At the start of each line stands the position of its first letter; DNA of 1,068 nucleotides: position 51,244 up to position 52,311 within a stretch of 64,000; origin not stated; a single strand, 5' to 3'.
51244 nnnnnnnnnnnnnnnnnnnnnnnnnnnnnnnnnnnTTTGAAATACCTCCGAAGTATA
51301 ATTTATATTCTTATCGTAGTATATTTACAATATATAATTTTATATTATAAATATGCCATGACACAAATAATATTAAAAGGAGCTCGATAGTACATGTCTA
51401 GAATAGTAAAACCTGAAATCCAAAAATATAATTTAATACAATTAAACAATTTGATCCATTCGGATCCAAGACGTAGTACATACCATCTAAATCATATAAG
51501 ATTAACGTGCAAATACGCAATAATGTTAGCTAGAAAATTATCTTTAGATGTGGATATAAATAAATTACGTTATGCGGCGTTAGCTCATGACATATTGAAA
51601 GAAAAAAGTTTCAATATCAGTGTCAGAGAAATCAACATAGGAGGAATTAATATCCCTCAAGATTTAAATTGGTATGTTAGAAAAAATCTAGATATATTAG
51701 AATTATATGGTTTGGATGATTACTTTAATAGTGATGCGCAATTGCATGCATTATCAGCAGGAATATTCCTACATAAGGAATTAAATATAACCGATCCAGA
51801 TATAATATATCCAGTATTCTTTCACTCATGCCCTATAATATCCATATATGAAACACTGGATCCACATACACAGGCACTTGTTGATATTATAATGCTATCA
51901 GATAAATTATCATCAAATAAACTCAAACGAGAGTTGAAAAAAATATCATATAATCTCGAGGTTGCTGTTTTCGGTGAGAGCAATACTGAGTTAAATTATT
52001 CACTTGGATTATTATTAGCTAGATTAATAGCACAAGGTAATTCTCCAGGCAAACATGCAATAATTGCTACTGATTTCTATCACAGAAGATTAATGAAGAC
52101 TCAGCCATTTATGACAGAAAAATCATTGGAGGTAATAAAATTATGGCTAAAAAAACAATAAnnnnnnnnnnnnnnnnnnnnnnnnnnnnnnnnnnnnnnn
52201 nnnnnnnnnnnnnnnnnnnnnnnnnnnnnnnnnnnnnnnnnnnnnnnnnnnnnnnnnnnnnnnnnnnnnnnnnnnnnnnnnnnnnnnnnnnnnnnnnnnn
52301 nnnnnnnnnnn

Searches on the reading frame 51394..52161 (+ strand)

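Call 99: search_protein_families(library=pfam, proteins=[window:51394-52161:+], max_evalue=0.001)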
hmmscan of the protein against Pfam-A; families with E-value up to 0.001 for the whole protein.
window:51394-52161:+ (255 aa): 1 family
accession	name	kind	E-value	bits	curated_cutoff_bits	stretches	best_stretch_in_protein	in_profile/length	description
PF01966.28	HD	-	0.00045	20.9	22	0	33-72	3-41/116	HD domain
